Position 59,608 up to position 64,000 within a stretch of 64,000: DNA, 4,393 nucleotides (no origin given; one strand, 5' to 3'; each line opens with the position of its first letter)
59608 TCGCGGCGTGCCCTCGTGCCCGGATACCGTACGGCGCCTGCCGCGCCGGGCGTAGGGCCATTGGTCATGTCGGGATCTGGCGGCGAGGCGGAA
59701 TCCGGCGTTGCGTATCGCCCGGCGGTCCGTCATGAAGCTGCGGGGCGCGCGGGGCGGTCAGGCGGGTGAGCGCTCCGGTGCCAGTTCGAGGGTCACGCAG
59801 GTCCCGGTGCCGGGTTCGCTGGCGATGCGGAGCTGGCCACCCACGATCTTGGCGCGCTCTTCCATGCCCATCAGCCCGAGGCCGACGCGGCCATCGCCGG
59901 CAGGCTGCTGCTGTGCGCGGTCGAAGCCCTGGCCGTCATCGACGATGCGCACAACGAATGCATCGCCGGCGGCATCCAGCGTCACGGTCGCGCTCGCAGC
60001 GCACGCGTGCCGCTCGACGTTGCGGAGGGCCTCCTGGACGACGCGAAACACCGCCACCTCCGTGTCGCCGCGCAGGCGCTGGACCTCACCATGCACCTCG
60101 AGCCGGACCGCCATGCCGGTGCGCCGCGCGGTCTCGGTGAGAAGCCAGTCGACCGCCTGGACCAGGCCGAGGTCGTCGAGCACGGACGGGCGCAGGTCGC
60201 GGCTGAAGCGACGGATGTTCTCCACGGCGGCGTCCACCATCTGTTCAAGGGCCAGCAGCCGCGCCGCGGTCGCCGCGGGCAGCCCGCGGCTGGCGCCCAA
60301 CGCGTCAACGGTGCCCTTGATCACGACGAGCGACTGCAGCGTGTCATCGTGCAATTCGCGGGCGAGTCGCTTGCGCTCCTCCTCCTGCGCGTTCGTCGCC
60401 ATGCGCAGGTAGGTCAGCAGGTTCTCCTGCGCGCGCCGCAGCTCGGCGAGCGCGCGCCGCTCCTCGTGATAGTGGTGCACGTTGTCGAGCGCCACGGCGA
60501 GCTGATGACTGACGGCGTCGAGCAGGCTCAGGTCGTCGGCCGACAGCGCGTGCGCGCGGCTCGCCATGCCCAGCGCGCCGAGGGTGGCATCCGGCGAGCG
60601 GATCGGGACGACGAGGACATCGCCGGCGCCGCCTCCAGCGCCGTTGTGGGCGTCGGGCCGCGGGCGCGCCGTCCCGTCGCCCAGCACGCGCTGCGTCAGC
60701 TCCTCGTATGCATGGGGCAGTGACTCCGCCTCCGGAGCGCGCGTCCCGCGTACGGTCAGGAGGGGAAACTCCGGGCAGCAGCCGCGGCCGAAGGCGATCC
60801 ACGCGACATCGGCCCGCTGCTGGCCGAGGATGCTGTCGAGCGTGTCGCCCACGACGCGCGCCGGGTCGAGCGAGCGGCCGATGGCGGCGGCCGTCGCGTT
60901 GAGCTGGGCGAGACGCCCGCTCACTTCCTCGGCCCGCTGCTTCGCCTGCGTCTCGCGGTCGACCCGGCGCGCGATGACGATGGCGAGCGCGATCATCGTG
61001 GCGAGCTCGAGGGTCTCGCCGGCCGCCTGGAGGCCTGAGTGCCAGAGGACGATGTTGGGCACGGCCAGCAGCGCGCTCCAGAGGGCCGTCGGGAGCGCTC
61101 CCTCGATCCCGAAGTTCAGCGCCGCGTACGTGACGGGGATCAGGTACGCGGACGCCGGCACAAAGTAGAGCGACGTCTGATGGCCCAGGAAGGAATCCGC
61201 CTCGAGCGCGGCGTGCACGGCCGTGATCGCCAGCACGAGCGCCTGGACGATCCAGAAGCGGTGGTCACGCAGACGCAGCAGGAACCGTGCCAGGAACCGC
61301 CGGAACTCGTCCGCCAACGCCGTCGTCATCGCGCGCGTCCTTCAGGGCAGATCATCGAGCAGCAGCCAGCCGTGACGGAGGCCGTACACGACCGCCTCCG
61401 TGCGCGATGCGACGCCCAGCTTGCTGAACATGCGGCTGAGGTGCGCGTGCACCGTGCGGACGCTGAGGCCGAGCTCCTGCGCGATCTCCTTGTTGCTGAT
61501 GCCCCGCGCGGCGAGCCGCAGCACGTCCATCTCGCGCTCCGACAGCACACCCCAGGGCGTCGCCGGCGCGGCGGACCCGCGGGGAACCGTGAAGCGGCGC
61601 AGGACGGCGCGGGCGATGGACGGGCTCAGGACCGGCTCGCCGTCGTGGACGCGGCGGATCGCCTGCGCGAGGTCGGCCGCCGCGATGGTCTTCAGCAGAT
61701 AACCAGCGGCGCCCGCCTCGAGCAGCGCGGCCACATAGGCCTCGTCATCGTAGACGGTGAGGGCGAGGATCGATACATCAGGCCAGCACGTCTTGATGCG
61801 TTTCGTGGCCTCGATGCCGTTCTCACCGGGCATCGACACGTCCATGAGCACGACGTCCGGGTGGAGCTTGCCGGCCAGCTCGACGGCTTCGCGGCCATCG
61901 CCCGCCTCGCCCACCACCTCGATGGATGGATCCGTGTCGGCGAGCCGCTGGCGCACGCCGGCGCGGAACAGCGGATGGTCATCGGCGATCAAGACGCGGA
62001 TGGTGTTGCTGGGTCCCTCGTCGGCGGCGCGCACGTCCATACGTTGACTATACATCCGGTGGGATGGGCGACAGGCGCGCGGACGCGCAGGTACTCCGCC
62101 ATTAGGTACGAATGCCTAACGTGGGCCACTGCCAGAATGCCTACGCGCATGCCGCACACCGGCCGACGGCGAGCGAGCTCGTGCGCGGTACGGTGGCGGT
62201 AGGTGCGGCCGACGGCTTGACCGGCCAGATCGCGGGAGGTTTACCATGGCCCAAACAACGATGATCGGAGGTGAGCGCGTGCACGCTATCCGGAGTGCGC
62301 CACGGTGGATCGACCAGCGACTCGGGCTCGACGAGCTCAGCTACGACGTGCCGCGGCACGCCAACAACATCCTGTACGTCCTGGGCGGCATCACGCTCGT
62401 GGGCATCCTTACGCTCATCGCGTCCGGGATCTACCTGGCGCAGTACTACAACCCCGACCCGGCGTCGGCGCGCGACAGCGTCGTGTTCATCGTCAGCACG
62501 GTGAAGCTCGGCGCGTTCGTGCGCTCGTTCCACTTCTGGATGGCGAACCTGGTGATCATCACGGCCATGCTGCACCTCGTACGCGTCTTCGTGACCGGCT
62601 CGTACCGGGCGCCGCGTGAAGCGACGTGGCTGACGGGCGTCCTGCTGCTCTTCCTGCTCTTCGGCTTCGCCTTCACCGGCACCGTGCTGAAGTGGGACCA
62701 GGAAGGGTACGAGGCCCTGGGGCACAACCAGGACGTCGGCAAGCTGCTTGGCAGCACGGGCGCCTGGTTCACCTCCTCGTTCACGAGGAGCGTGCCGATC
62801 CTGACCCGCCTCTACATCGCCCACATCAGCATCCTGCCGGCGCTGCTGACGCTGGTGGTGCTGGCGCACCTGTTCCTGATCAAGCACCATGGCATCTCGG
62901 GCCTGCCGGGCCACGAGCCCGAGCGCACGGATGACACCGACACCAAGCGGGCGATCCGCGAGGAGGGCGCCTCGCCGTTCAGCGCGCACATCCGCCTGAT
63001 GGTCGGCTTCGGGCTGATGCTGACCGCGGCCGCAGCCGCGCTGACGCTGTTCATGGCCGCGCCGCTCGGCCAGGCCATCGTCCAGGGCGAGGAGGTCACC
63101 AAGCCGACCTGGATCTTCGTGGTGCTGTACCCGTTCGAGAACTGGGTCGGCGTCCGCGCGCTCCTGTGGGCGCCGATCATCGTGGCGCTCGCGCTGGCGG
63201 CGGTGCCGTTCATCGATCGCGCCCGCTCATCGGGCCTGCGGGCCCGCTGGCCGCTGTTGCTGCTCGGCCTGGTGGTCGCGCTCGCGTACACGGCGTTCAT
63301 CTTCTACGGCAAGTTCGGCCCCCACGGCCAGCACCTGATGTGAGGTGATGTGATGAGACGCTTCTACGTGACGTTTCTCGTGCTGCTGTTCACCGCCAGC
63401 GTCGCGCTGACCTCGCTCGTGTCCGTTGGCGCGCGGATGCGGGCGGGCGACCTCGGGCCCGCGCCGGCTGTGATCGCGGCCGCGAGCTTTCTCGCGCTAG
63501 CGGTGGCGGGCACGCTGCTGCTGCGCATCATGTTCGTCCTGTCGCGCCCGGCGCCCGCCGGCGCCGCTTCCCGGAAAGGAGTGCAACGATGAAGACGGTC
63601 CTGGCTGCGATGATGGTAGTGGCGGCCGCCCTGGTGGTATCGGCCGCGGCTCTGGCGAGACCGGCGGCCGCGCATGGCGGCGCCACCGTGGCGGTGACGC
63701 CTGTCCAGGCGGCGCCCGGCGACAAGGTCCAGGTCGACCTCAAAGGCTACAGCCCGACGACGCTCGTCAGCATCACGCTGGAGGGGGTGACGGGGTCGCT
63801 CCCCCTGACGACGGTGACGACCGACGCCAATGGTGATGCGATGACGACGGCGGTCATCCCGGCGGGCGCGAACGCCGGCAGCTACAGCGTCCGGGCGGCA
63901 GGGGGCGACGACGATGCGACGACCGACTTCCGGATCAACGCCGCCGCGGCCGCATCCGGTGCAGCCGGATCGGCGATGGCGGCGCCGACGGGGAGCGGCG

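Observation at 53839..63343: Tandem paralogous cytoplasmic NarG-like molybdoenzyme catalytic subunits with no beta/gamma/chaperone genes, co-oriented with a NarL-type two-component system with a GAF-containing kinase, and a divergent cytochrome b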

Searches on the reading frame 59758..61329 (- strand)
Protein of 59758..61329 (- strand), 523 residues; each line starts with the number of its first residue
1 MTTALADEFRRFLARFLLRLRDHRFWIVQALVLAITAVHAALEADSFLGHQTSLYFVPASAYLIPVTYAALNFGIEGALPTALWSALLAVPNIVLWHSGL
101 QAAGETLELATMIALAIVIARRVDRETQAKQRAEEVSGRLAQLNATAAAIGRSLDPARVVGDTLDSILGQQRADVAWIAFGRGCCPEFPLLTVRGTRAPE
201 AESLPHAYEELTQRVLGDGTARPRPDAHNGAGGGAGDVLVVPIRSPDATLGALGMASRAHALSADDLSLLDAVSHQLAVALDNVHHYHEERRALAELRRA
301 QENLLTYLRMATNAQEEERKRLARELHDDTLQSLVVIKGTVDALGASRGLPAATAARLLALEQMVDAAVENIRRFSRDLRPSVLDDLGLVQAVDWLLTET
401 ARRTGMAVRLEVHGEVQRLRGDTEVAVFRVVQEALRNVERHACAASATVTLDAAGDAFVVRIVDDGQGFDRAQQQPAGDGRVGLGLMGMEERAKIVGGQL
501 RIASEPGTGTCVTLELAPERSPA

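Call 8: search_protein_families(library=pfam, proteins=[window:59758-61329:-])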
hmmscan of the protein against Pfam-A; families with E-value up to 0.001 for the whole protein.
window:59758-61329:- (523 aa): 6 families
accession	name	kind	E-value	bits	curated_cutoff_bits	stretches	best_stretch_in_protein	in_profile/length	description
PF02518.31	HATPase_c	-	1e-14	55.3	26.4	1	424-517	3-108/111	Histidine kinase-, DNA gyrase B-, and HSP90-like ATPase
PF07730.19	HisKA_3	-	1.8e-12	48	24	1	318-384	1-68/68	Histidine kinase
PF13185.12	GAF_2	-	1.4e-07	32.2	28.6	1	161-282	9-136/136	GAF domain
PF13492.12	GAF_3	-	2.3e-07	31.7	27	1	202-283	48-129/129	GAF domain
PF13581.12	HATPase_c_2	-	8.4e-07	29.5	27.4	1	426-501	31-113/127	Histidine kinase-like ATPase domain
PF01590.32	GAF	-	6.6e-05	23.9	22.4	1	199-281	50-133/133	GAF domain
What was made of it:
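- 59758..61329 (-): Membrane sensor histidine kinase (TM region, GAF, HisKA_3, HATPase_c), 523 aa. Pfam (call 8).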

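Call 9: search_protein_families(library=ncbifam, proteins=[window:59758-61329:-])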
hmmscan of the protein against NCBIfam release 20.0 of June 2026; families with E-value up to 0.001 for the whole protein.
window:59758-61329:- (523 aa): 11 families
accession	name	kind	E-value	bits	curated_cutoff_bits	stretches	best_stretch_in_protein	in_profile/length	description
NF052443.1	SensHisKinMctS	equivalog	3.8e-45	154.1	700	1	294-516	226-446/457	two-component system sensor histidine kinase MctS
NF008649.0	PRK11644.1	equivalog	5.9e-32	111.1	408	1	310-514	295-494/499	signal transduction histidine-protein kinase/phosphatase UhpB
NF052531.1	Strep_LiaS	equivalog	1.2e-23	83.9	450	1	306-515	120-324/328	envelope stress sensor histidine kinase LiaS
NF008184.0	PRK10935.1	equivalog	2.3e-20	72.8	553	1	317-519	362-560/565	nitrate/nitrite two-component system sensor histidine kinase NarQ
NF047786.1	his_kin_MadS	equivalog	6.1e-20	71.7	500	1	239-512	131-429/434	MadS family sensor histidine kinase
NF007896.0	PRK10600.1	equivalog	2.1e-19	69.6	578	1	317-521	389-588/598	nitrate/nitrite two-component system sensor histidine kinase NarX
NF047322.1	HK_morpho_MacS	equivalog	4.4e-19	68.9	300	1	297-515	163-365/367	MacS family sensor histidine kinase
NF011874.0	PRK15347.1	equivalog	0.00036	18.7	852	1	478-516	574-612/921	two component system sensor kinase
TIGR02916.1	PEP_his_kin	equivalog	0.00046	18.9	300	1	399-516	554-678/679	XrtA/PEP-CTERM system histidine kinase PrsK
NF008468.0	PRK11360.1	equivalog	0.00046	18.7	646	1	389-517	470-607/616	two-component system sensor histidine kinase AtoS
NF053781.1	cdiGMPphdstlr2612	equivalog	0.00097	16.9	1600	0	236-304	381-451/1268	Tlr1612 family c-di-GMP phosphodiesterase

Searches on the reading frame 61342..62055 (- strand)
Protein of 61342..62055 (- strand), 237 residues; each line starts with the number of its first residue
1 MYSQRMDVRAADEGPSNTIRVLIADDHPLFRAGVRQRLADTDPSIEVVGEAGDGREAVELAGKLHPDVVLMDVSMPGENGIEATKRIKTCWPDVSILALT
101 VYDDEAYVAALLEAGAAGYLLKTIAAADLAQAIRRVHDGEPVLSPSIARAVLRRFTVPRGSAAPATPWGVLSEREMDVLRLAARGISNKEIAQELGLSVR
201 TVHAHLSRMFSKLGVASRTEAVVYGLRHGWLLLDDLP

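Call 8: search_protein_families(library=pfam, proteins=[window:61342-62055:-])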
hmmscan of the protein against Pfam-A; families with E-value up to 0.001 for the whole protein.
window:61342-62055:- (237 aa): 13 families
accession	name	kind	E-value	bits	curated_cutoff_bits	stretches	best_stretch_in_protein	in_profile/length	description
PF00072.30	Response_reg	-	3.4e-29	101.7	30.2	1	21-134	1-111/111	Response regulator receiver domain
PF00196.25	GerE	-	1.7e-21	76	23.5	1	170-224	2-56/57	Bacterial regulatory proteins, luxR family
PF08281.18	Sigma70_r4_2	-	9.7e-08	32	25.7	1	171-209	11-50/54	Sigma-70, region 4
PF13384.12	HTH_23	-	3.1e-07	30.4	24.6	1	176-208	8-40/50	Homeodomain-like domain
PF13412.12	HTH_24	-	1.1e-06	28.5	21.9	1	185-209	17-41/48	Winged helix-turn-helix DNA-binding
PF04545.22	Sigma70_r4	-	2.3e-05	24.3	24.1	1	170-213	4-48/50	Sigma-70, region 4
PF08279.18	HTH_11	-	8.8e-05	22.8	25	1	181-214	9-43/55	HTH domain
PF04967.18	HTH_10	-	0.00036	20.7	23.1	1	183-213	21-51/53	HTH DNA binding domain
PF13518.12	HTH_28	-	0.00041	20.8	25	0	178-205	5-32/52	Helix-turn-helix domain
PF13936.12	HTH_38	-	0.00053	20.1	27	0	179-208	14-43/44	Helix-turn-helix domain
PF10616.14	DUF2471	-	0.0007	20.2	25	0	182-226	20-64/110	Protein of unknown function (DUF2471)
PF13551.12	HTH_29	-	0.00089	19.7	28.1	0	178-208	4-35/64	Winged helix-turn helix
PF14493.12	HTH_40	-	0.00097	19.8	27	0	179-211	6-38/89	Helix-turn-helix domain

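Call 9: search_protein_families(library=ncbifam, proteins=[window:61342-62055:-])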
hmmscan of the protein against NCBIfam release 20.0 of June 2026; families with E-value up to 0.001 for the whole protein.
window:61342-62055:- (237 aa): 106 families (the best 25 are shown)
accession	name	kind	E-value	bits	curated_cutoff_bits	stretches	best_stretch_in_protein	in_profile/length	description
NF007935.0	PRK10651.1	equivalog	1.3e-47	161.8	250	1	18-225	6-210/216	two-component system response regulator NarL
NF007018.1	PRK09483.1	equivalog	5.7e-47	160.2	280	1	19-231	2-209/217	UvrY/SirA/GacA family response regulator transcription factor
NF007708.0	PRK10403.1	equivalog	7.3e-47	159.6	343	1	18-225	6-208/215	nitrate/nitrite response regulator protein NarP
NF052445.1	RespRegMctR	equivalog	2.5e-46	157.7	300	1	19-229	2-203/205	two-component system response regulator MctR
NF047785.1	respo_reg_MadR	equivalog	1.2e-40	139.1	300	1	19-229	1-207/209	MadR family response regulator transcription factor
NF011896.0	PRK15369.1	equivalog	7e-37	127.1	242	1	18-227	3-206/211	two component system response regulator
NF007403.0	PRK09935.1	equivalog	5.2e-30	104.6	271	1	20-226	5-205/210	fimbria biosynthesis transcriptional regulator FimZ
NF041830.1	RR_TF_ErdR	exception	1.6e-28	99.9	390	1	20-223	3-203/213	response regulator transcription factor ErdR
NF008098.0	PRK10840.1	equivalog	1.6e-28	99.6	235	1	17-217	2-197/216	response regulator transcription factor RcsB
NF007685.0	PRK10360.1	equivalog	2.4e-27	96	258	1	19-220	2-187/196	response regulator transcription factor UhpA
NF007419.0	PRK09958.1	equivalog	1.9e-22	79.9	251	1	21-220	3-193/204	acid-sensing system DNA-binding response regulator EvgA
NF041367.1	CheY_Halo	equivalog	2.1e-21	76.4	200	1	21-136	1-113/114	chemotaxis protein CheY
NF001965.0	PRK00742.1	subfamily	5.1e-20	72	293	1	17-125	2-110/357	chemotaxis-specific protein-glutamate methyltransferase CheB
NF008677.0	PRK11697.1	equivalog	7.4e-17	61.5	246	1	19-139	2-118/238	two-component system response regulator BtsR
NF009206.0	PRK12555.1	subfamily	4.2e-16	58.8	342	1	19-117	1-99/340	chemotaxis-specific protein-glutamate methyltransferase CheB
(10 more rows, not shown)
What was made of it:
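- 61342..62055 (-): NarL/FixJ-type response regulator (Response_reg + GerE). Pfam and NCBIfam (calls 8-9).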

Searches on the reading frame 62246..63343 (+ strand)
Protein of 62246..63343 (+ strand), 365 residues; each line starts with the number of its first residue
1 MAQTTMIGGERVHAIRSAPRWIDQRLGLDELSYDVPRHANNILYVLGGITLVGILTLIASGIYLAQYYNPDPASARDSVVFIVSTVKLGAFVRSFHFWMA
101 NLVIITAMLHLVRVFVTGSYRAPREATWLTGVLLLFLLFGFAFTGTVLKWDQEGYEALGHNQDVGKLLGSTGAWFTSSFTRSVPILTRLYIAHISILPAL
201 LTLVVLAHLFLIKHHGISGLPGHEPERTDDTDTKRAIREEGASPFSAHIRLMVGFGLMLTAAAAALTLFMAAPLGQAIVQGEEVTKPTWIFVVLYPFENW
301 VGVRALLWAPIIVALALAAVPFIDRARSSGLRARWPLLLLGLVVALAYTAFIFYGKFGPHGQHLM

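Call 8: search_protein_families(library=pfam, proteins=[window:62246-63343:+])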
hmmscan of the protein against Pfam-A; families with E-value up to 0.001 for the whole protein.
window:62246-63343:+ (365 aa): 2 families
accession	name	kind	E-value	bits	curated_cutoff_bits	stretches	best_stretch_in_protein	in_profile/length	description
PF00033.24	Cytochrome_B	-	6.3e-31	108.1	27.2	1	41-215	11-188/189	Cytochrome b/b6/petB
PF13631.11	Cytochrom_B_N_2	-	7.8e-28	98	27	1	102-274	2-166/169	Cytochrome b(N-terminal)/b6/petB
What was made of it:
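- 62246..63343 (+): bc-type cytochrome b (b6-like N-half plus three further TM helices), 365 aa. Probably not part of the molybdoenzyme system. PF00033 and PF13631 (call 8).
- Checked: Cytochrome b 62246-63343, plus strand: PF00033 (call 8).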

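Call 9: search_protein_families(library=ncbifam, proteins=[window:62246-63343:+])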
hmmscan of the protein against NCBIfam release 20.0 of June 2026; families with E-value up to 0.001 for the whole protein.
window:62246-63343:+ (365 aa): 4 families
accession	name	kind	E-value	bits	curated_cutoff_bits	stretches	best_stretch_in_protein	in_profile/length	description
NF002990.0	PRK03735.1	subfamily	1.5e-46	158.9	325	1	20-219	7-221/223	cytochrome b6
NF040969.1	cytb_ExtP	equivalog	1.4e-44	152.4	290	1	37-218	12-203/205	selenite/tellurite reduction operon b-type cytochrome ExtP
NF050120.1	bc1_QcrB_actin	exception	8.1e-25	87.6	500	1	75-234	74-235/458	cytochrome bc1 complex cytochrome b subunit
NF041076.1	cyt_b_SoxC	equivalog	1.4e-24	86.9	740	1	21-218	4-201/542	proton pump complex cytochrome B SoxC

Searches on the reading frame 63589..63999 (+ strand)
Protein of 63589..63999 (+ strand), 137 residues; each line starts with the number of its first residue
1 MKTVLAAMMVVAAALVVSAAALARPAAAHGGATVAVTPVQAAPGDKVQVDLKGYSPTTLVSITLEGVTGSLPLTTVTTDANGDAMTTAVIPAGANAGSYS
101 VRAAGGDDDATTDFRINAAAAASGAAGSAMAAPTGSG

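Call 57: search_protein_families(library=pfam, proteins=[window:63589-63999:+], max_evalue=0.01)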
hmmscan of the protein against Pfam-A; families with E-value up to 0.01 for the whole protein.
window:63589-63999:+ (137 aa): 0 families
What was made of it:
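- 63350..64000 (+): Genes downstream of cytochrome b: an 80-aa two-TM protein (63350-63592) and a secreted protein starting at 63589 that runs off the window. No Pfam match (call 57).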
